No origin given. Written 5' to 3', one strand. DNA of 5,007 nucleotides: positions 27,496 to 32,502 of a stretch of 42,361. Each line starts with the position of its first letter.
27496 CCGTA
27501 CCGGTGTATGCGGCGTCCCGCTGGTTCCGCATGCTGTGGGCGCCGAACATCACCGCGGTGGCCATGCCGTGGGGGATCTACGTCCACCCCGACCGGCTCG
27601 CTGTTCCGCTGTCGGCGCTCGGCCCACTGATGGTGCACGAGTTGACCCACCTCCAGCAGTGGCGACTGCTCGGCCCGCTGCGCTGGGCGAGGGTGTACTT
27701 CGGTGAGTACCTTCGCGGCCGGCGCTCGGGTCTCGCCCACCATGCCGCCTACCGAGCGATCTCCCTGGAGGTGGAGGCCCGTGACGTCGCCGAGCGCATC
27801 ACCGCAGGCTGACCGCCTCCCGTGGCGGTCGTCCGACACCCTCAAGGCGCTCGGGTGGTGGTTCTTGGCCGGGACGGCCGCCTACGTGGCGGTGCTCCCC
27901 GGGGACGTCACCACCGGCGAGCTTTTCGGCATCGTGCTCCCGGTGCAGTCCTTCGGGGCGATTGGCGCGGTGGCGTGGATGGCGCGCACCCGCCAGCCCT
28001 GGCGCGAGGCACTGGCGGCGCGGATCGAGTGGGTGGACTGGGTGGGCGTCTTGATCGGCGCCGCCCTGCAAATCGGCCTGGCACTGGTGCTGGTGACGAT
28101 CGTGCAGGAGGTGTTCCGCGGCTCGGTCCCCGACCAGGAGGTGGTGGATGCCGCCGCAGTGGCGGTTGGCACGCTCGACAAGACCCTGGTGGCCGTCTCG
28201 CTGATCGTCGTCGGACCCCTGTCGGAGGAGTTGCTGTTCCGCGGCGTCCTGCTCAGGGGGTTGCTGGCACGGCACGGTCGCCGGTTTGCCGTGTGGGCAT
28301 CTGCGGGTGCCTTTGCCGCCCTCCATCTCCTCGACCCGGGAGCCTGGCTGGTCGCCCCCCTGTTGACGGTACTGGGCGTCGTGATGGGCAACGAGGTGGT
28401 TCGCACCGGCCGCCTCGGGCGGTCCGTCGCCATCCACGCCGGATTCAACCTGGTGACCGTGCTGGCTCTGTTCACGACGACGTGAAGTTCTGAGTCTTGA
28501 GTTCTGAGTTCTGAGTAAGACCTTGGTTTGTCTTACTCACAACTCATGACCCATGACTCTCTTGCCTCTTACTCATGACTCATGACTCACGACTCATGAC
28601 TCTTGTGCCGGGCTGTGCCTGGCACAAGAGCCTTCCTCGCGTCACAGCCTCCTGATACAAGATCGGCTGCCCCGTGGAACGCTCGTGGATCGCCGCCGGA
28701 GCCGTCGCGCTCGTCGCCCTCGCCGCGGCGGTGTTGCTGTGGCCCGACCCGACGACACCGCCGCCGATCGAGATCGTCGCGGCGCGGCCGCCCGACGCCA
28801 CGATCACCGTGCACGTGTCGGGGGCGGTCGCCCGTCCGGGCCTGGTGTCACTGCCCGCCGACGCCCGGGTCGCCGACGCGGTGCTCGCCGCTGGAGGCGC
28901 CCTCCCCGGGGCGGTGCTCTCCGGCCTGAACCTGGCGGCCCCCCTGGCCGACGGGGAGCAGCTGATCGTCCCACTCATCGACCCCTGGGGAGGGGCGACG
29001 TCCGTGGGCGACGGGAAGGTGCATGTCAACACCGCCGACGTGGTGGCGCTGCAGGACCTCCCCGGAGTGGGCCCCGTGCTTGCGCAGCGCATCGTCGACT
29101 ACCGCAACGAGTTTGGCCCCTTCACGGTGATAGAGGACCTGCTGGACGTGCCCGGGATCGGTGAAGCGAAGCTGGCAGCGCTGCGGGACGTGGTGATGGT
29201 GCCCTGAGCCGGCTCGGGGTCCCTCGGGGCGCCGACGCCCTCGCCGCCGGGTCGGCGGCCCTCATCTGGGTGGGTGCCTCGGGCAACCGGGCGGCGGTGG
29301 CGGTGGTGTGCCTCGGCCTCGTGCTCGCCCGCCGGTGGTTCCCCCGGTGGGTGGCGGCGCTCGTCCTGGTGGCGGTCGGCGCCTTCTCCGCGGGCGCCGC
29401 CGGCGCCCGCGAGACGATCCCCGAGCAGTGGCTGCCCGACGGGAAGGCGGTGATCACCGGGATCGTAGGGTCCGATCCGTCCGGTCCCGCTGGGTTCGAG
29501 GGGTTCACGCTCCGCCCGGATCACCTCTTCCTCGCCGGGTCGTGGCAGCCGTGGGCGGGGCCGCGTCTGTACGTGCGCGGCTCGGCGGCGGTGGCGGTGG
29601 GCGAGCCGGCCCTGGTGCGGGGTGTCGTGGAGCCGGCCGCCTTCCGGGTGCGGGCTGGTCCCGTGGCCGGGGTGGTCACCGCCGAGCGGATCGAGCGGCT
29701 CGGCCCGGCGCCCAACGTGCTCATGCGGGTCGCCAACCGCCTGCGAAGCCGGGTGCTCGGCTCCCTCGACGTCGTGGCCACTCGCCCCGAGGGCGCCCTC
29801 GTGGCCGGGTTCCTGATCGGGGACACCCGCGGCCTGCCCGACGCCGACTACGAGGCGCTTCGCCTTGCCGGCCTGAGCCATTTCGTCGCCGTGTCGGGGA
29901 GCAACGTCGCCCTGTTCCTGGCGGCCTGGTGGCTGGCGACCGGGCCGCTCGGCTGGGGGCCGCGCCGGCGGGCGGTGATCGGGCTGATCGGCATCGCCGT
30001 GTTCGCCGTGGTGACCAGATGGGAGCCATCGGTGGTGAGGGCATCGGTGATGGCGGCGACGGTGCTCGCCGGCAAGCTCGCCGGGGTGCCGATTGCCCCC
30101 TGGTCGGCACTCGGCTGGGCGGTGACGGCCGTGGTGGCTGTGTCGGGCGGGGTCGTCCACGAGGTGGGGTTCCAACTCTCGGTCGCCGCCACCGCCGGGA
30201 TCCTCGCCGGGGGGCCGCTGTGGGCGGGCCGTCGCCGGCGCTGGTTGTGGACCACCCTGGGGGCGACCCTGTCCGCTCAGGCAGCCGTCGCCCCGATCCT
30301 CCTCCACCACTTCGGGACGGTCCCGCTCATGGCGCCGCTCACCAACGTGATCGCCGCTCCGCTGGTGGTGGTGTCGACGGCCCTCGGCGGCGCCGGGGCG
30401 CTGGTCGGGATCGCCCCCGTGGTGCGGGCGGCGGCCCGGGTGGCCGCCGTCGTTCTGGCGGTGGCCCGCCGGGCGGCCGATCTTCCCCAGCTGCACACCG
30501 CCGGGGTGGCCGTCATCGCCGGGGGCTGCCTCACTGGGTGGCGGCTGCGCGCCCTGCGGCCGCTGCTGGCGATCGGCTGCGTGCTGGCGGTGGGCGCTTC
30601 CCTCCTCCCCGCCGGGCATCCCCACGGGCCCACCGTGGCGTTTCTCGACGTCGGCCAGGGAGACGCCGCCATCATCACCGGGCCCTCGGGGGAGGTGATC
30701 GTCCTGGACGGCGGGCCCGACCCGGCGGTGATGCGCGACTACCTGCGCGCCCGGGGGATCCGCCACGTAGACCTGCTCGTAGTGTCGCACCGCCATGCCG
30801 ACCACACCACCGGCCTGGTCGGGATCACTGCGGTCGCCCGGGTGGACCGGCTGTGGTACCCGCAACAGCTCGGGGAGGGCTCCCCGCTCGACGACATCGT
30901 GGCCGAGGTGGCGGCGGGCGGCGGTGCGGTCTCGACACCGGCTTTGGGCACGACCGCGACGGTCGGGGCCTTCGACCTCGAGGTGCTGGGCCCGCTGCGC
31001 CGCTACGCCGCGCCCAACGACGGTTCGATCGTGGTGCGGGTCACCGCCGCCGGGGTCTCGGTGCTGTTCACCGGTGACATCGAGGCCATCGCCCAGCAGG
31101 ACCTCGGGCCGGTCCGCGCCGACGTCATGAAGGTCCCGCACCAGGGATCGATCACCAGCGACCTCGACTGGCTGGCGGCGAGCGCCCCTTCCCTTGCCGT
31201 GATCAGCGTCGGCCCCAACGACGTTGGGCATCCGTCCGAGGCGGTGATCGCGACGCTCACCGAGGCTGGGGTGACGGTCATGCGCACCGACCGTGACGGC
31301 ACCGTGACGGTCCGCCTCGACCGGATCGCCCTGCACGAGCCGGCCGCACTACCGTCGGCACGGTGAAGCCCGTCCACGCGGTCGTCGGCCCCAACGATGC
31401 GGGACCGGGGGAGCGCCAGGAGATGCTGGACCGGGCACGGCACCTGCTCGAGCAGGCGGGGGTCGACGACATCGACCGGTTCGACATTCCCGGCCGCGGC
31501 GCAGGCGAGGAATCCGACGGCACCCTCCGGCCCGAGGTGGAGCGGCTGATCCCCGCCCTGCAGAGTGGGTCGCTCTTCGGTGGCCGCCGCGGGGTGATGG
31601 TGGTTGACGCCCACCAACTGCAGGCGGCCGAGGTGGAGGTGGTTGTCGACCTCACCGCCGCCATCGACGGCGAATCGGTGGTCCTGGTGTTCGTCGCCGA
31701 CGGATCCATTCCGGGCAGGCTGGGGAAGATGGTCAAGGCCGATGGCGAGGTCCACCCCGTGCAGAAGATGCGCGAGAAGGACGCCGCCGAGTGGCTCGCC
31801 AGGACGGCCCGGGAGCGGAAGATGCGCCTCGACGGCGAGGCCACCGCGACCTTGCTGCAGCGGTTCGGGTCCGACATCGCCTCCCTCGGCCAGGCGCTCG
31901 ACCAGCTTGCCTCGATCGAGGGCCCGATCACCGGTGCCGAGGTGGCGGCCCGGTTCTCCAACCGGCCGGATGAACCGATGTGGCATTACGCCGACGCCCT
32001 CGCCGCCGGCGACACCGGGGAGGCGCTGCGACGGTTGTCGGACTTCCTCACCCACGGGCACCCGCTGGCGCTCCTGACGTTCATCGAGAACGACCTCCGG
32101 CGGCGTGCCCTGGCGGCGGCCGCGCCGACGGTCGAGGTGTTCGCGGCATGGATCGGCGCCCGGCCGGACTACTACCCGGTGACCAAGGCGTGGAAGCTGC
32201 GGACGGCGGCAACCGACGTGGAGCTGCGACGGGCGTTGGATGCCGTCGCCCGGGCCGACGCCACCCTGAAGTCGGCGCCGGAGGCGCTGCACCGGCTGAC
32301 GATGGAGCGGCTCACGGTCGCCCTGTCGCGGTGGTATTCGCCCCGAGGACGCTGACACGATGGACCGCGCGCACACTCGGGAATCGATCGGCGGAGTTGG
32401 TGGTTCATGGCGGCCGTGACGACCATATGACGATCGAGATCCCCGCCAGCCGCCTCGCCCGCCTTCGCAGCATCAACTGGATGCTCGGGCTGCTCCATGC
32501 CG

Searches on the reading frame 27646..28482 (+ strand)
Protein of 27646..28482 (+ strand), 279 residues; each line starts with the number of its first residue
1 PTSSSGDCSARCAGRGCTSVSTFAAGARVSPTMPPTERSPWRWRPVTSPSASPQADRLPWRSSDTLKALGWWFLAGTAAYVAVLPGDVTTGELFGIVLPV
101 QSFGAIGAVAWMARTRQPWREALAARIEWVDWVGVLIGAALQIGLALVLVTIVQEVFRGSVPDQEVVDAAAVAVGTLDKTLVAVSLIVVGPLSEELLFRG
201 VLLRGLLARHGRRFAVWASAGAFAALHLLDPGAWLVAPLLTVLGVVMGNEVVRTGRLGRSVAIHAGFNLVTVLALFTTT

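Call 10: search_protein_families(library=pfam, proteins=[window:27646-28482:+], max_evalue=0.001)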
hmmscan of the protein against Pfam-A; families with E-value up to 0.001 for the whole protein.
window:27646-28482:+ (279 aa): 1 family
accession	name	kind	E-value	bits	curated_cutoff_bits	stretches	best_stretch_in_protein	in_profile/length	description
PF02517.21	Rce1-like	-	6.3e-17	62.1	22.4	1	180-270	5-93/93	Type II CAAX prenyl endopeptidase Rce1-like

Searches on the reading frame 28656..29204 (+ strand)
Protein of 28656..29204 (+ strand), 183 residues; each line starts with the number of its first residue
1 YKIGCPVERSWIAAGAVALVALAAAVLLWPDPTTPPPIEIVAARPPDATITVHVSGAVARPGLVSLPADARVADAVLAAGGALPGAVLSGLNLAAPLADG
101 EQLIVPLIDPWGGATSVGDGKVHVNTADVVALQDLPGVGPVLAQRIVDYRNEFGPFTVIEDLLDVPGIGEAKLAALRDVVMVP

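Call 10: search_protein_families(library=pfam, proteins=[window:28656-29204:+], max_evalue=0.001)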
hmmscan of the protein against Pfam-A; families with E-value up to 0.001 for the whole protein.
window:28656-29204:+ (183 aa): 5 families
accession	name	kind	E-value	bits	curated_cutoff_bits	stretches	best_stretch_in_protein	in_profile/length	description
PF12836.13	HHH_3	-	3.1e-19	69.3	27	1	120-178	4-62/65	Helix-hairpin-helix motif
PF10531.15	SLBB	-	1.4e-10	41.3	27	1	52-102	2-51/55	SLBB domain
PF00633.29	HHH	-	8e-10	38.5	24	1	124-149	5-30/30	Helix-hairpin-helix motif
PF06514.17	PsbU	-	2.4e-07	31.1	24.5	1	115-175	9-64/93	Photosystem II 12 kDa extrinsic protein (PsbU)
PF14520.12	HHH_5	-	3.4e-06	27.9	27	0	127-148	32-53/57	Helix-hairpin-helix domain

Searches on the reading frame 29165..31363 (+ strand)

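Call 10: search_protein_families(library=pfam, proteins=[window:29165-31363:+], max_evalue=0.001)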
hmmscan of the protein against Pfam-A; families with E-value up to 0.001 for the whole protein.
window:29165-31363:+ (733 aa): 4 families
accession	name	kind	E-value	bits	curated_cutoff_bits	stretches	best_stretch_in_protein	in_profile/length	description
PF03772.21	Competence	-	7.8e-42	143.9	23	1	217-442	2-240/270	Competence protein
PF00753.33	Lactamase_B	-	1e-18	68.4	22.7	1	495-670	2-181/196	Metallo-beta-lactamase superfamily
PF12706.13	Lactamase_B_2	-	3e-07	30.7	27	1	512-645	3-149/200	Beta-lactamase superfamily domain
PF13567.11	DUF4131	-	0.00011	22.3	31.6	1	45-156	12-131/165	Domain of unknown function (DUF4131)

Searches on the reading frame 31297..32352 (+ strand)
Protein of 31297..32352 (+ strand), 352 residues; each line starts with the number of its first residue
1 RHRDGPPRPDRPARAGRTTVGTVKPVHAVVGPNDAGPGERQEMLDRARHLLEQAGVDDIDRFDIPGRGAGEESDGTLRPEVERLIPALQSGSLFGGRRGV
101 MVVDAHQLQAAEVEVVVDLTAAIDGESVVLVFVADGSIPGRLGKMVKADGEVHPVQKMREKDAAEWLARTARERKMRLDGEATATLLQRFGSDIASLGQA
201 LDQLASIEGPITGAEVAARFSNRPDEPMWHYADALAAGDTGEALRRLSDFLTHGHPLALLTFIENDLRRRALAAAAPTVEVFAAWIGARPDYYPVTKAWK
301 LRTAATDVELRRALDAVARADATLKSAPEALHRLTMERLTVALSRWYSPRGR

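Call 11: search_protein_families(library=pfam, proteins=[window:31297-32352:+], max_evalue=0.001)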
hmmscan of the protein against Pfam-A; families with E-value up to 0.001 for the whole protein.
window:31297-32352:+ (352 aa): 0 families

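Call 23: find_related_loci(query=window:31363-32352:+, collection=metagenome_contigs, flank=7000)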
Query window:31363-32352:+ (330 aa) in metagenome_contigs; peptide patterns used: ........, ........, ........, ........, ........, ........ (x = any residue, [..] = any of these).
312 stretches matched a pattern; 96 encode a relative of the query (tblastn E <= 1e-3); the best 80 are kept; 80 distinct loci.
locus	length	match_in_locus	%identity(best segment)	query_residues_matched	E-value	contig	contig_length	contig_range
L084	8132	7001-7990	98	1-330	0e+0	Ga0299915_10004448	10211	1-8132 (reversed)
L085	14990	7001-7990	81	1-330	4e-180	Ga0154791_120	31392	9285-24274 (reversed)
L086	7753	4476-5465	81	1-330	6e-174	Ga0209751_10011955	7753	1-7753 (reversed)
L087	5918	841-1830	81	1-330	1e-175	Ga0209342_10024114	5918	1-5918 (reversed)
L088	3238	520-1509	79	1-330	0e+0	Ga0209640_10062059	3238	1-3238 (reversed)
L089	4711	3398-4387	70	1-330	1e-159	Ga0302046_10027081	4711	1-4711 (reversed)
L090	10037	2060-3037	69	1-325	1e-147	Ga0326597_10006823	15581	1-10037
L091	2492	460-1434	69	1-325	5e-156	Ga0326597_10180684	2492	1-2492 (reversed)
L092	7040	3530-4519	69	1-330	7e-147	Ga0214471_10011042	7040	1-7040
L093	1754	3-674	99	107-330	2e-154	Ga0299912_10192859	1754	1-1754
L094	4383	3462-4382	70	1-307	9e-142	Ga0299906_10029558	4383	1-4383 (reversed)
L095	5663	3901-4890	64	1-329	4e-139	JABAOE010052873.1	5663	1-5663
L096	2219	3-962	66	6-325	2e-146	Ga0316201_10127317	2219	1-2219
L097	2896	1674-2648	63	1-325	2e-137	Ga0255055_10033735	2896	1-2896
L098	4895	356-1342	64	1-330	2e-131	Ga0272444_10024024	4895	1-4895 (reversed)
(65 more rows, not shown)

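Call 34: search_protein_families(library=ncbifam, proteins=[window:31363-32352:+], max_evalue=0.01)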
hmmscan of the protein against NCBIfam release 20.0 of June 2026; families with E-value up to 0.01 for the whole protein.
window:31363-32352:+ (330 aa): 5 families
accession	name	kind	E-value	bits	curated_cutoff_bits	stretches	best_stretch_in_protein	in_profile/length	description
TIGR01128.2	holA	equivalog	2.9e-28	99.1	80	1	59-319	44-314/316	DNA polymerase III subunit delta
NF004165.0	PRK05629.1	equivalog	2.3e-12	46.7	301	1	65-224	56-216/319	DNA polymerase III subunit delta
NF005918.0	PRK07914.1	equivalog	1.8e-11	44.1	420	1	66-305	57-299/321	hypothetical protein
NF006302.0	PRK08487.1-5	equivalog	2.2e-05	24.3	296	1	64-194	61-190/323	DNA polymerase III subunit delta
TIGR03420.1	DnaA_homol_Hda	equivalog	0.0004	20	194.8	1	128-183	151-206/226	DnaA regulatory inactivator Hda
